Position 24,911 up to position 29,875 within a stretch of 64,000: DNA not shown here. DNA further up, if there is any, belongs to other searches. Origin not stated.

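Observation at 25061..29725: Tandemly duplicated cyclase/P-loop module in one 1554-aa STAND-like protein, with an asymmetric cyclase pair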

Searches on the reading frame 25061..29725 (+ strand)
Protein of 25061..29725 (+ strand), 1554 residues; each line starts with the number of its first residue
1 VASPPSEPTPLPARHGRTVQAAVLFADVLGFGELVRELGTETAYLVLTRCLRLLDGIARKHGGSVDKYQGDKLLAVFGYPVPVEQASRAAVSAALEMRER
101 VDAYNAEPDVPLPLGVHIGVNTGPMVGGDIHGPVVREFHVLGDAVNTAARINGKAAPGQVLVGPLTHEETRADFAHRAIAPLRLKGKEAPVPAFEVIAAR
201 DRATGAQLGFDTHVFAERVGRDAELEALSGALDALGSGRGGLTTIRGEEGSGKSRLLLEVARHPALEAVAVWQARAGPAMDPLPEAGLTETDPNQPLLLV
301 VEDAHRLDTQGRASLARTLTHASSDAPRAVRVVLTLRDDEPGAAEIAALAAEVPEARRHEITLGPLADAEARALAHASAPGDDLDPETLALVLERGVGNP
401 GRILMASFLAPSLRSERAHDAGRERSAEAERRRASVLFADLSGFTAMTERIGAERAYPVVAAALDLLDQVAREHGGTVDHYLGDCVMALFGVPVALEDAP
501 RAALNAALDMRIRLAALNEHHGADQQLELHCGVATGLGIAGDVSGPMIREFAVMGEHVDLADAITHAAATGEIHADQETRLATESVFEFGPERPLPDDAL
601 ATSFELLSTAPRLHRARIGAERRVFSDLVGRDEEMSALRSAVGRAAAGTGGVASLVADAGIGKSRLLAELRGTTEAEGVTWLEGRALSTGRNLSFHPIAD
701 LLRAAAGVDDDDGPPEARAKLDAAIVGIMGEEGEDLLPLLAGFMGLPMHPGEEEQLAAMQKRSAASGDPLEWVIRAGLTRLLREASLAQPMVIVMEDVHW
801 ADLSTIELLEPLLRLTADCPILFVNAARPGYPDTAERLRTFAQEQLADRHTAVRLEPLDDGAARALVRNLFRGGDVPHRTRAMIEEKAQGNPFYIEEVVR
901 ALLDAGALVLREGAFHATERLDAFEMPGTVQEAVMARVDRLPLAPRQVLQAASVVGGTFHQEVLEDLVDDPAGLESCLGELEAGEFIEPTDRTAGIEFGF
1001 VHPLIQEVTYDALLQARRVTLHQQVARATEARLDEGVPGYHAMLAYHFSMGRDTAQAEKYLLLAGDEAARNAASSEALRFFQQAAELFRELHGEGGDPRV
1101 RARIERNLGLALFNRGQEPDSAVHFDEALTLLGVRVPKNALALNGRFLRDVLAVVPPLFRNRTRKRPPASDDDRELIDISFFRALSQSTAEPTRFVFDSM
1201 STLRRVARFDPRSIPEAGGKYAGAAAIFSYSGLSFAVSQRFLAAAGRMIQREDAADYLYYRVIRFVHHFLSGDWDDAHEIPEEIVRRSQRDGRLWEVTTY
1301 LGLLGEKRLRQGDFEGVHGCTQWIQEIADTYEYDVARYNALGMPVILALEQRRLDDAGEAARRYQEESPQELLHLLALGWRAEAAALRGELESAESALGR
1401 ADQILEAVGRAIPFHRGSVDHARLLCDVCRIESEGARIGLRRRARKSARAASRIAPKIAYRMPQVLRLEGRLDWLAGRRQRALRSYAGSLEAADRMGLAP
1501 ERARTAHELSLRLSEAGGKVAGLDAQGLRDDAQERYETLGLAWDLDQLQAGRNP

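Call 5: search_protein_families(library=pfam, proteins=[window:25061-29725:+], max_evalue=1)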
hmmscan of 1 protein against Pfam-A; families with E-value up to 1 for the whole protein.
window:25061-29725:+ (1554 aa): 11 families
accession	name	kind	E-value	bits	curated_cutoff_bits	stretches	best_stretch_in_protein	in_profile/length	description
PF00211.25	Guanylate_cyc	-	8.4e-33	113.9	21.9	2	19-188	7-174/183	Adenylate and Guanylate cyclase catalytic domain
PF13191.12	AAA_16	-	2.3e-32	113.2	32.6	3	628-824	2-167/167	AAA ATPase domain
PF10923.14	BrxC_BrxD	-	1.6e-05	24.5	22.2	1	218-268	27-76/414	BREX system ATP-binding protein BrxC/D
PF13401.12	AAA_22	-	0.0002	22.1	27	0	649-817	4-109/130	AAA domain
PF25199.1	nSTAND_NTPase5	-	0.0007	19.9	34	1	225-340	25-136/145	Novel STAND NTPase 5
PF13374.12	TPR_10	-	0.011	16.2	27.5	0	1107-1130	7-30/42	Tetratricopeptide repeat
PF13424.12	TPR_12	-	0.042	14.5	30.1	1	1076-1131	21-74/77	Tetratricopeptide repeat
PF13604.12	AAA_30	-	0.047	13.9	27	1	640-680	8-48/191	AAA domain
PF00005.33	ABC_tran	-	0.11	13.6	25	0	239-258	10-29/137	ABC transporter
PF00515.34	TPR_1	-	0.15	12.3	27.8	0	1105-1131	4-30/34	Tetratricopeptide repeat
PF13481.12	AAA_25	-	0.17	11.9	27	1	239-269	32-61/195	AAA domain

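Call 6: search_protein_families(library=ncbifam, proteins=[window:25061-29725:+], max_evalue=1)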
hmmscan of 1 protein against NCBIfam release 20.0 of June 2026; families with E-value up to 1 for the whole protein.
window:25061-29725:+ (1554 aa): 3 families
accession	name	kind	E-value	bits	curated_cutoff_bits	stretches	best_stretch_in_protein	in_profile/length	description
TIGR03903.1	TOMM_kin_cyc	equivalog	5.8e-89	299.4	705.75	3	464-1091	322-924/1267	TOMM system kinase/cyclase fusion protein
NF058673.1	LipAdnlyCyLipJMY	equivalog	0.0061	15.3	800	0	19-164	294-416/449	bifunctional lipase/adenylate cyclase LipJ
NF002981.0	PRK03695.1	equivalog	0.032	13.6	281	1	649-689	25-65/253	vitamin B12 ABC transporter ATP-binding protein BtuD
